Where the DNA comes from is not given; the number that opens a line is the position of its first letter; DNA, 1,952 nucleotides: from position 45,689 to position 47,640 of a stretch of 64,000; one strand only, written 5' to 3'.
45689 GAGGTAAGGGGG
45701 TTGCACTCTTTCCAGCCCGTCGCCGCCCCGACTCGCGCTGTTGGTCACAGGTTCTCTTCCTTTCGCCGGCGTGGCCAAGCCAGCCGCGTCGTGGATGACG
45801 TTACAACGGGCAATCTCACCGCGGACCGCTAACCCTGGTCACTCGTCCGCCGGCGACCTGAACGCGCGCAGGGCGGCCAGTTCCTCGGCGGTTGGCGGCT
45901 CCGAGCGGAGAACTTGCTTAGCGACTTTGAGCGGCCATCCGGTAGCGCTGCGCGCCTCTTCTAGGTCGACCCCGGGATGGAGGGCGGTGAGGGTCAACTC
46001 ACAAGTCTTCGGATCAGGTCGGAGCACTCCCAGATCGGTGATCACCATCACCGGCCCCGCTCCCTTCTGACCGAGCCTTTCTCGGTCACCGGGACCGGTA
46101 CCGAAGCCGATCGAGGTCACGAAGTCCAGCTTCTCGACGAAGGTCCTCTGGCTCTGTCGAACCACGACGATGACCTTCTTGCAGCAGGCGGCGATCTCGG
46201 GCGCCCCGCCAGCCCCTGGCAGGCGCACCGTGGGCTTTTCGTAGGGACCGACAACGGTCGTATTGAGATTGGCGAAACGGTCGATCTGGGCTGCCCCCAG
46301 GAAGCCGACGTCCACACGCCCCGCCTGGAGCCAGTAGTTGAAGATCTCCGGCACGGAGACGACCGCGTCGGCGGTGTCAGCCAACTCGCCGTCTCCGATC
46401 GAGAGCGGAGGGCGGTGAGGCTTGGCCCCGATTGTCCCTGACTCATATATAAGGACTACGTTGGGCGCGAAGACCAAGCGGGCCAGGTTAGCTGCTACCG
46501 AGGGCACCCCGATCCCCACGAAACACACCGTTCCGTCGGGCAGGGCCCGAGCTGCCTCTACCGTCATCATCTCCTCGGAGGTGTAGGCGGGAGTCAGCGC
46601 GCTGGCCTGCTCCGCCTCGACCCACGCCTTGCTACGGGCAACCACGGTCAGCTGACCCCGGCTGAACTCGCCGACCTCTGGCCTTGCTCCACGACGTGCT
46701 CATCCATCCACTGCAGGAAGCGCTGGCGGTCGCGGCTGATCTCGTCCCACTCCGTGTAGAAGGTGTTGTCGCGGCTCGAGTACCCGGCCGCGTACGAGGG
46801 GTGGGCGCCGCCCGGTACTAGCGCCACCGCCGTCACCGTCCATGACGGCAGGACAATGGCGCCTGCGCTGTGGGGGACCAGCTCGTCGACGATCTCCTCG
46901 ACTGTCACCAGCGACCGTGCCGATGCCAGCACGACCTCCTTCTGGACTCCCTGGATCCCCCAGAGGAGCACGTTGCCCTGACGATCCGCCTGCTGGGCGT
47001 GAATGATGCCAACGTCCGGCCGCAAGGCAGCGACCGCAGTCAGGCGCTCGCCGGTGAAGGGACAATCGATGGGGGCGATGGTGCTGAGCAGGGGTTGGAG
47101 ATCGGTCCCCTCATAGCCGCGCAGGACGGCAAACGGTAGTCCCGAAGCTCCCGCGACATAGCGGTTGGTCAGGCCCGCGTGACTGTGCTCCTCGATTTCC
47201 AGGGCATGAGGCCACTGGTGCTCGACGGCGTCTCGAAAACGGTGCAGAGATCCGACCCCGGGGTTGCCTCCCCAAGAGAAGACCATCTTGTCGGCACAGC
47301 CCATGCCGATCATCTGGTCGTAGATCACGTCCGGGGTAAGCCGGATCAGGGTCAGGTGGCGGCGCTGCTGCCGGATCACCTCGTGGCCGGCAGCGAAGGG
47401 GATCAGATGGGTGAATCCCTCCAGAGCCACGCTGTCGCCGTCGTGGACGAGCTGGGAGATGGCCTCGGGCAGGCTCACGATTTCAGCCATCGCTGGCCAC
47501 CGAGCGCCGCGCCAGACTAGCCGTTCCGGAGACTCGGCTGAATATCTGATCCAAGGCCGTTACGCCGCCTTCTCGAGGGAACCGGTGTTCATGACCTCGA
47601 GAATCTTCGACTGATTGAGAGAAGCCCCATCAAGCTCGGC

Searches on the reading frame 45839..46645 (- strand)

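Call 71: search_protein_families(library=pfam, proteins=[window:45839-46645:-], max_evalue=0.0001)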
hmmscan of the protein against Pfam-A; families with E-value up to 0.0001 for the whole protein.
window:45839-46645:- (268 aa): 1 family
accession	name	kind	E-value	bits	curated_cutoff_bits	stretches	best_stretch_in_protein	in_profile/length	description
PF01144.29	CoA_trans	-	1.7e-40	139.2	23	1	25-229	2-212/217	Coenzyme A transferase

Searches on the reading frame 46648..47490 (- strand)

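Call 71: search_protein_families(library=pfam, proteins=[window:46648-47490:-], max_evalue=0.0001)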
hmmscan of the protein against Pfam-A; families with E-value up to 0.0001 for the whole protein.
window:46648-47490:- (280 aa): 1 family
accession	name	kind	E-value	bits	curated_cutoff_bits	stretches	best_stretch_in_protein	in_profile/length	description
PF01144.29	CoA_trans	-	2.8e-17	63.3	23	1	6-221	3-213/217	Coenzyme A transferase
